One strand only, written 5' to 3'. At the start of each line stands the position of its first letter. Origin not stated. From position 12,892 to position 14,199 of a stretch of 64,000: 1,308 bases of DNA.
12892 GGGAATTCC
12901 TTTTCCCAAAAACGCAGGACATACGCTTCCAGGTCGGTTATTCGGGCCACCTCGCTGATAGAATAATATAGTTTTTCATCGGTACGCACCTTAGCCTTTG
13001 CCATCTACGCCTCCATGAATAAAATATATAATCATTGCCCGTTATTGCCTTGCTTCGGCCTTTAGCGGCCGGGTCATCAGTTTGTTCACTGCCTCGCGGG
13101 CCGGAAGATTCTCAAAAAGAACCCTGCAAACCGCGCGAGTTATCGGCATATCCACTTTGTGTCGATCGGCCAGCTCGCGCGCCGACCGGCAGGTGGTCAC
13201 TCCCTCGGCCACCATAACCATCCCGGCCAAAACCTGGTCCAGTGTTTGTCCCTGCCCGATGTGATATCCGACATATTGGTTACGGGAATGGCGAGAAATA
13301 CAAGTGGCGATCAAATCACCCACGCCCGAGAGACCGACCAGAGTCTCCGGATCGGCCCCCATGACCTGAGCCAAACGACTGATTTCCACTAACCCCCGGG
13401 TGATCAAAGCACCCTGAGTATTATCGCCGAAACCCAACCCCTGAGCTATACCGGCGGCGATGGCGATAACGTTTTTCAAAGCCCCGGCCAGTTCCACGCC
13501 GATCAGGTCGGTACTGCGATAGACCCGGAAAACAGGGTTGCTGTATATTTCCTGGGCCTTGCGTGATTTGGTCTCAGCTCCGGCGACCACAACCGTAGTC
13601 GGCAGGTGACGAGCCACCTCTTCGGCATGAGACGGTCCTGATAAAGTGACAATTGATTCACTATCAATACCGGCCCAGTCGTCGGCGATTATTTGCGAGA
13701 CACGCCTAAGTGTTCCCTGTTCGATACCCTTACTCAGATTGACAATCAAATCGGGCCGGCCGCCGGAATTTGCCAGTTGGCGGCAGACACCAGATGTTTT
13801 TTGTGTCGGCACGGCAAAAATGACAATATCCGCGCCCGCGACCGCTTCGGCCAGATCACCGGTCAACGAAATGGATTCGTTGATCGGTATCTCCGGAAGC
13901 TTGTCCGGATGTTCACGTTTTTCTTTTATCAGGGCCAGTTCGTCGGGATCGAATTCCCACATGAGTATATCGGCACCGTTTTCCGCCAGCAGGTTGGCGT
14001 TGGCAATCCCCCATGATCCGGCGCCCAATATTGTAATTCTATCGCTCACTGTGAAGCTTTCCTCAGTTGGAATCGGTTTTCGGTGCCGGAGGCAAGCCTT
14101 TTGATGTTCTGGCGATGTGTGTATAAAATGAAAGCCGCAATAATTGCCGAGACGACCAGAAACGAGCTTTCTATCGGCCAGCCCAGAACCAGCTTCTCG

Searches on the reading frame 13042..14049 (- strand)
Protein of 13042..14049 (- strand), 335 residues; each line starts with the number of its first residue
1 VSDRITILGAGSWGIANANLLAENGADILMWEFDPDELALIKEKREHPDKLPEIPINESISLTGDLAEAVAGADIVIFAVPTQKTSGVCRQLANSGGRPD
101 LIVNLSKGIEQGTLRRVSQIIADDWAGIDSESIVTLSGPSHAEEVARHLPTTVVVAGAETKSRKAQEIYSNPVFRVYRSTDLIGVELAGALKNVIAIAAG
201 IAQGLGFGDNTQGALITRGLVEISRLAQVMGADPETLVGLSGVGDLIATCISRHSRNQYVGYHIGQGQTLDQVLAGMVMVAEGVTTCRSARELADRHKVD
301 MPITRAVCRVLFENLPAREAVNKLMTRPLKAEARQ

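Call 32: search_protein_families(library=pfam, proteins=[window:13042-14049:-], max_evalue=0.0001)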
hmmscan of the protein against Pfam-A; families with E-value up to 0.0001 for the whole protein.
window:13042-14049:- (335 aa): 4 families
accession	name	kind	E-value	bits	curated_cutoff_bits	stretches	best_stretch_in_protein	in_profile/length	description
PF07479.19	NAD_Gly3P_dh_C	-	9.8e-57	191.6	25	1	181-321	1-141/142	NAD-dependent glycerol-3-phosphate dehydrogenase C-terminus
PF01210.29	NAD_Gly3P_dh_N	-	4.3e-45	154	23.1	1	5-159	2-154/158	NAD-dependent glycerol-3-phosphate dehydrogenase N-terminus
PF20618.3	GPD_NAD_C_bact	-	2.1e-21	76.7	27.6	1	241-307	1-66/66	Bacterial GPD, NAD-dependent C-terminal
PF03807.23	F420_oxidored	-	6.5e-09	36.7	21.6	1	4-95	1-81/94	NADP oxidoreductase coenzyme F420-dependent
